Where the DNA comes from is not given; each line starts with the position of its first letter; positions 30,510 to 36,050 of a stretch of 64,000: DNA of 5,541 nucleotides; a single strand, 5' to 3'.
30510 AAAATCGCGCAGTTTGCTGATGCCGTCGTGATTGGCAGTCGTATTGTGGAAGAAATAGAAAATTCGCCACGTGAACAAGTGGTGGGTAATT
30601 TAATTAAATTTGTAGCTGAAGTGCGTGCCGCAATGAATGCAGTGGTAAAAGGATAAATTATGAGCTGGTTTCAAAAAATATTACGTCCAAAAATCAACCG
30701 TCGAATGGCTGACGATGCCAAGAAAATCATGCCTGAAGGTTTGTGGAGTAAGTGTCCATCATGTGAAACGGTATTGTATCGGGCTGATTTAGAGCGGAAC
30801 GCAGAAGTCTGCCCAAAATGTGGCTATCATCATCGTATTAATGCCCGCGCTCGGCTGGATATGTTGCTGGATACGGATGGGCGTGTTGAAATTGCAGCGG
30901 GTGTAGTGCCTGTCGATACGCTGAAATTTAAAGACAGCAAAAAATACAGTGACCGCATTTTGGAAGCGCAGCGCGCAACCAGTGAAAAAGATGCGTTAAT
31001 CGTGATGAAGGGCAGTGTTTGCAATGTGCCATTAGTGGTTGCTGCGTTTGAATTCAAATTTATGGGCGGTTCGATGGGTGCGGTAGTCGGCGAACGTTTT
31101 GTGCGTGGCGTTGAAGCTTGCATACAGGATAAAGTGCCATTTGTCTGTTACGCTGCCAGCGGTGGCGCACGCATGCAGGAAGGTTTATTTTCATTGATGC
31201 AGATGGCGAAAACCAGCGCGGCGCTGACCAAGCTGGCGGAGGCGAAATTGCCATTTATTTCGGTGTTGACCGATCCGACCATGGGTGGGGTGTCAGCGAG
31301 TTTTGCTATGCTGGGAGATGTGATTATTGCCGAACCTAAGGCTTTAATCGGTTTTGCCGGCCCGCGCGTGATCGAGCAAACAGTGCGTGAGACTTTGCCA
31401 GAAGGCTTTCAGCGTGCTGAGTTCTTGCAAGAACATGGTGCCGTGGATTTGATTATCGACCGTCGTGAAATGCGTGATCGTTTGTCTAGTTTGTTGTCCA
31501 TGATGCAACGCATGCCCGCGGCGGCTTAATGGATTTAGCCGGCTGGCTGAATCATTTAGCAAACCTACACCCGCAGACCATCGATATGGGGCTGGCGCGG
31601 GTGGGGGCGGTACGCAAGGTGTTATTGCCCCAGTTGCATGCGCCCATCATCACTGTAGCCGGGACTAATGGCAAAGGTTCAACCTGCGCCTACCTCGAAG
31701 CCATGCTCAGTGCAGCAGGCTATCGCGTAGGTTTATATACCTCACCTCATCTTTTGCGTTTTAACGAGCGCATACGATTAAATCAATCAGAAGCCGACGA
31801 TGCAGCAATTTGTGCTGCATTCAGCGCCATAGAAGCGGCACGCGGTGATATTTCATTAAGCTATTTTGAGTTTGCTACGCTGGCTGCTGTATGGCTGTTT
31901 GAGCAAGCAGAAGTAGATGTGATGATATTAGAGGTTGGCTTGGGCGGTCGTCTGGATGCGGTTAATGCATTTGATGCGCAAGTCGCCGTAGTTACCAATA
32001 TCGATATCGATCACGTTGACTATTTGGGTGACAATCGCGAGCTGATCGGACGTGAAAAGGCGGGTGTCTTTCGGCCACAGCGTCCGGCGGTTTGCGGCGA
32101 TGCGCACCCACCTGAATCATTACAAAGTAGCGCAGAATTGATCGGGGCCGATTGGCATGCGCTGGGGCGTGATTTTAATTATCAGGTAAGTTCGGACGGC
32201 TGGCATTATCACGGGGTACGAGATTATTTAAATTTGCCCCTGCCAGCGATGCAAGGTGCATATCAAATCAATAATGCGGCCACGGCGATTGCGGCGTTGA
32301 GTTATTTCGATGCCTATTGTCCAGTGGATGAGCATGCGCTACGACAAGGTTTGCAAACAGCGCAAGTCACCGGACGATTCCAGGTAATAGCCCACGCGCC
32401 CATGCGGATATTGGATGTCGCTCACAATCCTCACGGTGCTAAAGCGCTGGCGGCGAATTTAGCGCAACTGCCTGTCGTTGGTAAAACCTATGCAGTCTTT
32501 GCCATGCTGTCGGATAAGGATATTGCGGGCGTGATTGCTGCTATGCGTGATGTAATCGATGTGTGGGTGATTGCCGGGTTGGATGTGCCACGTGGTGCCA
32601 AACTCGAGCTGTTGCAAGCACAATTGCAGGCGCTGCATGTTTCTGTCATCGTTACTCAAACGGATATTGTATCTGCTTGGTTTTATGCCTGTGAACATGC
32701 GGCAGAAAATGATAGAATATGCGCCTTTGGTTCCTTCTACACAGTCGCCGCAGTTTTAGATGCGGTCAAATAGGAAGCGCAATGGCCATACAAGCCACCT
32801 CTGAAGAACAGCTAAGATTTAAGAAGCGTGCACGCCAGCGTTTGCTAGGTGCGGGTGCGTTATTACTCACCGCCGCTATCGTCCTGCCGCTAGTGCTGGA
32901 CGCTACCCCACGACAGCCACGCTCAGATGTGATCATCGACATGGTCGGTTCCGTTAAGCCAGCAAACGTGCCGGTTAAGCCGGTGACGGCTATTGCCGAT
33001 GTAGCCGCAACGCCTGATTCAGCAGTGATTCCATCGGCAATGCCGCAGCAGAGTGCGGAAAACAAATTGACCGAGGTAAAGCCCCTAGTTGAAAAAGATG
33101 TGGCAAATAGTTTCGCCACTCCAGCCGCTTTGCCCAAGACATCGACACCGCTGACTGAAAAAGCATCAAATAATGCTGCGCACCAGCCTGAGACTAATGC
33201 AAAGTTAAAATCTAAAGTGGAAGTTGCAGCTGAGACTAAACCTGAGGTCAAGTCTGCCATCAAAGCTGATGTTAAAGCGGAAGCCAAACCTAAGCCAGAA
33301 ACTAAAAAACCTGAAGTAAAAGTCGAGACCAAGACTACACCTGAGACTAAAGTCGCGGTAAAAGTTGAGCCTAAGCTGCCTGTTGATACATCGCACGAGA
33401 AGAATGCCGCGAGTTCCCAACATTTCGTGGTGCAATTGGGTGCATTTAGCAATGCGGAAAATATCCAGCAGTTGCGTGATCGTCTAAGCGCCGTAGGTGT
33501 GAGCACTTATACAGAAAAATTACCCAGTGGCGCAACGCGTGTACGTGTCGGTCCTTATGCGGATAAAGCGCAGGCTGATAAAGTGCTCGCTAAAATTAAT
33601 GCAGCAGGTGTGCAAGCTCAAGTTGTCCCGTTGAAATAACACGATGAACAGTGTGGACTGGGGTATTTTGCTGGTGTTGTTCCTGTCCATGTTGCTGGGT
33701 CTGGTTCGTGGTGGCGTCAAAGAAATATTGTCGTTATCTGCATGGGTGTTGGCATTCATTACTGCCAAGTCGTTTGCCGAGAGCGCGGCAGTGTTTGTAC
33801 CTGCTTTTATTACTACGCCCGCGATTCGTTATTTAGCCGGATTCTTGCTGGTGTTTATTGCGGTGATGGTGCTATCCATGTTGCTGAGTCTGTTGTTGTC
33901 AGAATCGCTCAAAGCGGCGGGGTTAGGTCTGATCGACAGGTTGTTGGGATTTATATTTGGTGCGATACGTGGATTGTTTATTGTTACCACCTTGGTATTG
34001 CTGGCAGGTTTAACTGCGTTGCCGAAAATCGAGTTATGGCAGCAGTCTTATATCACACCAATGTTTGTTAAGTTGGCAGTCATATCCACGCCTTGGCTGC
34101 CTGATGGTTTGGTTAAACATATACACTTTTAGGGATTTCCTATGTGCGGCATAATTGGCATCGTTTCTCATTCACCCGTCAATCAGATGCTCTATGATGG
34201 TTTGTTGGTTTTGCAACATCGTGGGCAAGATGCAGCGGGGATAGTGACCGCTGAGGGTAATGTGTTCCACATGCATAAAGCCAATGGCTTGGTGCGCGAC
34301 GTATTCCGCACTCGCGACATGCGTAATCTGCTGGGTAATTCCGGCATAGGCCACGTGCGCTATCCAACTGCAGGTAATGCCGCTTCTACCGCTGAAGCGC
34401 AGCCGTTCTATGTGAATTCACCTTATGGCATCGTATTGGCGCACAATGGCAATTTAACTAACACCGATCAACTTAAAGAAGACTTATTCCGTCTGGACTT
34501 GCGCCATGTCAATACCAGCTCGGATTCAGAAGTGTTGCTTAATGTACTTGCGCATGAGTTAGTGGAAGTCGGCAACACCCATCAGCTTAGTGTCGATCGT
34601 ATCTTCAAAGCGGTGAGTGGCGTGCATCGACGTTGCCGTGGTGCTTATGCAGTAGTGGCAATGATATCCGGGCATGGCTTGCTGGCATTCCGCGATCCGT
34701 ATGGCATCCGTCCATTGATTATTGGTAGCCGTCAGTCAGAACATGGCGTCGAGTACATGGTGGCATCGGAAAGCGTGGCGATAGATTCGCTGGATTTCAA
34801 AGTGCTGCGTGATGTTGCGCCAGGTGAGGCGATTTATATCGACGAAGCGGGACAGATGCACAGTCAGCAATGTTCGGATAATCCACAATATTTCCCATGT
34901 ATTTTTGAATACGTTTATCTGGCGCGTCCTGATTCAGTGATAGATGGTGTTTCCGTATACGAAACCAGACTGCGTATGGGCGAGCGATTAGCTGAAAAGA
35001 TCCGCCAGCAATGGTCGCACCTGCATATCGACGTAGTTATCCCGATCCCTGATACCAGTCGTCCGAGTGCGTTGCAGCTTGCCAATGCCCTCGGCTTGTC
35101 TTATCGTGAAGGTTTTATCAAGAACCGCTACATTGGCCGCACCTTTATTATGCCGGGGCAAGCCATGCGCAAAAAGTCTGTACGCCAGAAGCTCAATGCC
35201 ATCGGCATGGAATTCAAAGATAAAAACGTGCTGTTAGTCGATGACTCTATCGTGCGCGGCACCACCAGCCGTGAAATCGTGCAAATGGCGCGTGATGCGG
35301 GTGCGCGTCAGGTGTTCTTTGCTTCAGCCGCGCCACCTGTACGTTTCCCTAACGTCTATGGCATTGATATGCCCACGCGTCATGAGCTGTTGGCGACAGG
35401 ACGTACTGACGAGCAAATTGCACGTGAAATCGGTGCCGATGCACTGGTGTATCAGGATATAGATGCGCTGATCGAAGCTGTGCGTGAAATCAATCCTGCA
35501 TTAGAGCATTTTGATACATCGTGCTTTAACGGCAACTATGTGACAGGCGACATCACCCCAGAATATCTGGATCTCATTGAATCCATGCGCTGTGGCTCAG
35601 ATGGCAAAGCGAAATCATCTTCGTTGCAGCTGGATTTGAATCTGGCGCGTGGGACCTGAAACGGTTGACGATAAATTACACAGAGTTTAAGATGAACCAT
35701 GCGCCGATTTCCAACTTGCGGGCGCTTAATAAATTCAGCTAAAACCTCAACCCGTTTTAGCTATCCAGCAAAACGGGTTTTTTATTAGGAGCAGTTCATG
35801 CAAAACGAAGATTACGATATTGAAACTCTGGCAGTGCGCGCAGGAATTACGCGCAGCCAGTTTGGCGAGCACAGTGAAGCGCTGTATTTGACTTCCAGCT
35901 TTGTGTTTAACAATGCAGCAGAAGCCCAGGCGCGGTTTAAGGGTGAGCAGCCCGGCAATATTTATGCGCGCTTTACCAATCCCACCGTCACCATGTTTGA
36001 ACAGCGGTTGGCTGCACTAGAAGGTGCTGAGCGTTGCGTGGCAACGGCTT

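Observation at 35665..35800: Complete transcriptional SAM-II switch: promoter, aptamer, 9-bp antiterminator and terminator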

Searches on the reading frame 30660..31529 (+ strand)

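Call 7: search_protein_families(library=ncbifam, proteins=[window:30660-31529:+])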
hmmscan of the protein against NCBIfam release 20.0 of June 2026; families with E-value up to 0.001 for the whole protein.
window:30660-31529:+ (289 aa): 4 families
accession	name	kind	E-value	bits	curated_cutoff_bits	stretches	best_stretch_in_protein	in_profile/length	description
TIGR00515.1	accD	equivalog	6.5e-129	429.3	317.45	1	1-286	1-283/285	acetyl-CoA carboxylase, carboxyltransferase subunit beta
TIGR03133.1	malonate_beta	equivalog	6.5e-20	71.5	278.15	1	60-241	6-182/274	biotin-independent malonate decarboxylase subunit beta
NF005530.0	PRK07189.1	equivalog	4e-19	68.8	228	1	59-241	15-192/303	biotin-independent malonate decarboxylase subunit beta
TIGR01117.1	mmdA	subfamily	5e-13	48.7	998.8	1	58-242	29-200/512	methylmalonyl-CoA decarboxylase subunit alpha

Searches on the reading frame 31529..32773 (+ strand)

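Call 7: search_protein_families(library=ncbifam, proteins=[window:31529-32773:+])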
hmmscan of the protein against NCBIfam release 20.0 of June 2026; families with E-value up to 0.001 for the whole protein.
window:31529-32773:+ (414 aa): 19 families
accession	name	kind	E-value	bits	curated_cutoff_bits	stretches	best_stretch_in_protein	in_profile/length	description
NF008101.0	PRK10846.1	equivalog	1.7e-139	465.2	360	1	3-413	13-414/422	bifunctional tetrahydrofolate synthase/dihydrofolate synthase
TIGR01499.1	folC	subfamily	1.1e-101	341.1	162.65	1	30-411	10-398/400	bifunctional protein FolC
NF047860.1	Tet-DihydfolSynFolCMyb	equivalog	1.1e-58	199.4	700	1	17-368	41-409/468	bifunctional tetrahydrofolate synthase/dihydrofolate synthase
TIGR02068.2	cya_phycin_syn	equivalog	1.2e-16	60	850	2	244-399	682-846/862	cyanophycin synthetase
TIGR01085.1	murE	subfamily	5.8e-15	55.1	257.3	1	35-397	82-441/472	UDP-N-acetylmuramyl-tripeptide synthetase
NF001126.0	PRK00139.1-4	equivalog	1.9e-14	53.1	373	2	126-326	169-376/486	UDP-N-acetylmuramoyl-L-alanyl-D-glutamate--2,6-diaminopimelate ligase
NF010623.0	PRK14016.1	subfamily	1.2e-12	46.8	877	1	243-356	683-800/871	cyanophycin synthetase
NF001124.0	PRK00139.1-2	equivalog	4.7e-12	45.4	476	1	39-331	110-390/500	UDP-N-acetylmuramoyl-L-alanyl-D-glutamate--2,6-diaminopimelate ligase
NF053645.1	pMurC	equivalog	7.2e-12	44.8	560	1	241-344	315-416/492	pseudomurein biosynthesis peptide ligase pMurC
NF053648.1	pMurE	equivalog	4.5e-11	42.1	600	1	145-325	185-361/464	pseudomurein biosynthesis peptide ligase pMurE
NF008896.0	PRK11929.1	equivalog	1.3e-09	36.5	1023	1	126-324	177-391/965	bifunctional UDP-N-acetylmuramoyl-L-alanyl-D-glutamate--2,6-diaminopimelate ligase MurE/UDP-N-acetylmuramoyl-tripeptide--D-alanyl-D-alanine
NF001123.0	PRK00139.1-1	equivalog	3.2e-09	36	586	0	241-397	301-459/493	UDP-N-acetylmuramoyl-L-alanyl-D-glutamate--2,6-diaminopimelate ligase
TIGR01143.1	murF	subfamily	1.2e-08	34.4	288.6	1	125-315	122-319/418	UDP-N-acetylmuramoyl-tripeptide--D-alanyl-D-alanine ligase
TIGR01087.1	murD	equivalog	3.4e-08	33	211.95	0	37-67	103-133/441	UDP-N-acetylmuramoyl-L-alanine--D-glutamate ligase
TIGR01082.1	murC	equivalog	9e-08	31.6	335.1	1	147-307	165-333/449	UDP-N-acetylmuramate--L-alanine ligase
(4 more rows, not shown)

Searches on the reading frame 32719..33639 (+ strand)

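Call 7: search_protein_families(library=ncbifam, proteins=[window:32719-33639:+])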
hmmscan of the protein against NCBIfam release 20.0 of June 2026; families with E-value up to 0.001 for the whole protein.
window:32719-33639:+ (306 aa): 4 families
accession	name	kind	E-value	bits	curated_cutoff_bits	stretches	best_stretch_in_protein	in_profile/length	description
TIGR02223.1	ftsN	equivalog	6.6e-12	45.6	107.65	1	149-302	126-296/299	cell division protein FtsN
NF008641.0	PRK11633.1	equivalog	5.9e-11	43.2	150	1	133-303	51-223/228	cell division protein DedD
NF007953.1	PRK10672.1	equivalog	1.6e-08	34.5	201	1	132-294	191-349/362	endolytic peptidoglycan transglycosylase RlpA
NF047735.1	MPL36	exception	4.6e-05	23.2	430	1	214-302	214-302/305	RlpA family plasminogen-binding lipoprotein MPL36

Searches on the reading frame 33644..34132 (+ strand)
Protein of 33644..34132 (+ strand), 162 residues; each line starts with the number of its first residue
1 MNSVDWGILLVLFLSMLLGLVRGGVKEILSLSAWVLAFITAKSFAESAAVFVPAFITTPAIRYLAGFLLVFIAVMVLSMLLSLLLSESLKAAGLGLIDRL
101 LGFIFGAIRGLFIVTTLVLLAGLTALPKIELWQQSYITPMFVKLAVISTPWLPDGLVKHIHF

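Call 7: search_protein_families(library=ncbifam, proteins=[window:33644-34132:+])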
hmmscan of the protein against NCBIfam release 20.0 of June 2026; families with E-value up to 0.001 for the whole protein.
window:33644-34132:+ (162 aa): 1 family
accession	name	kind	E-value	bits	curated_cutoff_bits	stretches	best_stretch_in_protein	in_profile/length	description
NF008100.0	PRK10845.1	equivalog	1.3e-20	74.2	264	1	3-144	3-144/162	colicin V production protein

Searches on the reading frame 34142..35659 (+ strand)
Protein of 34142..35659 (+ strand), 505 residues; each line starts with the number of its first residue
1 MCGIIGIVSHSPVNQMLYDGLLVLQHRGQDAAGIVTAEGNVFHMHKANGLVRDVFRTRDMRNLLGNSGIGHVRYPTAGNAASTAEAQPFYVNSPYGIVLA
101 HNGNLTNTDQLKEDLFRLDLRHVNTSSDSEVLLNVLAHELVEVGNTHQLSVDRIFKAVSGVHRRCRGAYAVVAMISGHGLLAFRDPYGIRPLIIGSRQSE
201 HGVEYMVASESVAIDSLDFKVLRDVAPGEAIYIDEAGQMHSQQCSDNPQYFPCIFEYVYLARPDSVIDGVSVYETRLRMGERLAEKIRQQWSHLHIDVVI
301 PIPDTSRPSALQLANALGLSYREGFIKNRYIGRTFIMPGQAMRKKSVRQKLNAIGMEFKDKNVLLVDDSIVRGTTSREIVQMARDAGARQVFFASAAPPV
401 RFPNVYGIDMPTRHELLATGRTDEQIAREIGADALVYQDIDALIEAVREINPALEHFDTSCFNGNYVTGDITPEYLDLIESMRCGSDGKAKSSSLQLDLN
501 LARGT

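Call 7: search_protein_families(library=ncbifam, proteins=[window:34142-35659:+])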
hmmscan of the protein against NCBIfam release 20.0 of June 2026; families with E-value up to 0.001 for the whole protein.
window:34142-35659:+ (505 aa): 8 families
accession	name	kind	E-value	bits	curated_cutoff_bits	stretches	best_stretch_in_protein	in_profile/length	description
TIGR01134.1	purF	equivalog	6.1e-161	536.6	350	1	2-466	1-431/432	amidophosphoribosyltransferase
NF001484.0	PRK00331.1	subfamily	4.1e-29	101.4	381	1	1-215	1-199/601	isomerizing glutamine--fructose-6-phosphate transaminase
TIGR01135.1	glmS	equivalog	7.5e-25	87.5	418.05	1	2-214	1-197/607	glutamine--fructose-6-phosphate transaminase (isomerizing)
TIGR01536.1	asn_synth_AEB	equivalog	1.5e-14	53.9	267.1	1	2-220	1-171/517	asparagine synthase (glutamine-hydrolyzing)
NF006949.0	PRK09431.1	equivalog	7.8e-08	31.3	499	1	85-239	59-188/554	asparagine synthase B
TIGR03442.1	TIGR03442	equivalog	5e-06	26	218.65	1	61-182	78-201/251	ergothioneine biosynthesis protein EgtC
TIGR01251.1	ribP_PPkin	subfamily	4.3e-05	22.6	113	1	280-395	146-245/309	ribose-phosphate diphosphokinase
NF002095.0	PRK00934.1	equivalog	0.00015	21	296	1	347-396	201-241/287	ribose-phosphate diphosphokinase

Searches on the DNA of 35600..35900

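Call 4: search_rna_families(source=window, start=35600, end=35900, threshold=evalue, max_evalue=10, show_alignments=6)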
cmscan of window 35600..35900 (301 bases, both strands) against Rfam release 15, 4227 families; matches with E-value up to 10: 4.
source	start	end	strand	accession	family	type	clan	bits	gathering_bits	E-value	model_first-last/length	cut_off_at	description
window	35711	35786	+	RF00513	Trp_leader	Cis-reg; leader;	-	16.7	41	0.69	1-100/100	no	Tryptophan operon leader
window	35670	35782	-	RF02424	Bp2_287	Gene; sRNA;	-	14.4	70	0.4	1-174/174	no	Burkholderia sRNA Bp2_Cand287_SIPHT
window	35691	35760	+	RF00521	SAM_alpha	Cis-reg; riboswitch;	-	13.6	36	1.1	1-79/79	no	Alpha-proteobacteria SAM riboswitch aptamer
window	35749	35786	+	RF00110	RybB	Gene; sRNA;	-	11.3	40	9.8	32-79/79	no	RybB RNA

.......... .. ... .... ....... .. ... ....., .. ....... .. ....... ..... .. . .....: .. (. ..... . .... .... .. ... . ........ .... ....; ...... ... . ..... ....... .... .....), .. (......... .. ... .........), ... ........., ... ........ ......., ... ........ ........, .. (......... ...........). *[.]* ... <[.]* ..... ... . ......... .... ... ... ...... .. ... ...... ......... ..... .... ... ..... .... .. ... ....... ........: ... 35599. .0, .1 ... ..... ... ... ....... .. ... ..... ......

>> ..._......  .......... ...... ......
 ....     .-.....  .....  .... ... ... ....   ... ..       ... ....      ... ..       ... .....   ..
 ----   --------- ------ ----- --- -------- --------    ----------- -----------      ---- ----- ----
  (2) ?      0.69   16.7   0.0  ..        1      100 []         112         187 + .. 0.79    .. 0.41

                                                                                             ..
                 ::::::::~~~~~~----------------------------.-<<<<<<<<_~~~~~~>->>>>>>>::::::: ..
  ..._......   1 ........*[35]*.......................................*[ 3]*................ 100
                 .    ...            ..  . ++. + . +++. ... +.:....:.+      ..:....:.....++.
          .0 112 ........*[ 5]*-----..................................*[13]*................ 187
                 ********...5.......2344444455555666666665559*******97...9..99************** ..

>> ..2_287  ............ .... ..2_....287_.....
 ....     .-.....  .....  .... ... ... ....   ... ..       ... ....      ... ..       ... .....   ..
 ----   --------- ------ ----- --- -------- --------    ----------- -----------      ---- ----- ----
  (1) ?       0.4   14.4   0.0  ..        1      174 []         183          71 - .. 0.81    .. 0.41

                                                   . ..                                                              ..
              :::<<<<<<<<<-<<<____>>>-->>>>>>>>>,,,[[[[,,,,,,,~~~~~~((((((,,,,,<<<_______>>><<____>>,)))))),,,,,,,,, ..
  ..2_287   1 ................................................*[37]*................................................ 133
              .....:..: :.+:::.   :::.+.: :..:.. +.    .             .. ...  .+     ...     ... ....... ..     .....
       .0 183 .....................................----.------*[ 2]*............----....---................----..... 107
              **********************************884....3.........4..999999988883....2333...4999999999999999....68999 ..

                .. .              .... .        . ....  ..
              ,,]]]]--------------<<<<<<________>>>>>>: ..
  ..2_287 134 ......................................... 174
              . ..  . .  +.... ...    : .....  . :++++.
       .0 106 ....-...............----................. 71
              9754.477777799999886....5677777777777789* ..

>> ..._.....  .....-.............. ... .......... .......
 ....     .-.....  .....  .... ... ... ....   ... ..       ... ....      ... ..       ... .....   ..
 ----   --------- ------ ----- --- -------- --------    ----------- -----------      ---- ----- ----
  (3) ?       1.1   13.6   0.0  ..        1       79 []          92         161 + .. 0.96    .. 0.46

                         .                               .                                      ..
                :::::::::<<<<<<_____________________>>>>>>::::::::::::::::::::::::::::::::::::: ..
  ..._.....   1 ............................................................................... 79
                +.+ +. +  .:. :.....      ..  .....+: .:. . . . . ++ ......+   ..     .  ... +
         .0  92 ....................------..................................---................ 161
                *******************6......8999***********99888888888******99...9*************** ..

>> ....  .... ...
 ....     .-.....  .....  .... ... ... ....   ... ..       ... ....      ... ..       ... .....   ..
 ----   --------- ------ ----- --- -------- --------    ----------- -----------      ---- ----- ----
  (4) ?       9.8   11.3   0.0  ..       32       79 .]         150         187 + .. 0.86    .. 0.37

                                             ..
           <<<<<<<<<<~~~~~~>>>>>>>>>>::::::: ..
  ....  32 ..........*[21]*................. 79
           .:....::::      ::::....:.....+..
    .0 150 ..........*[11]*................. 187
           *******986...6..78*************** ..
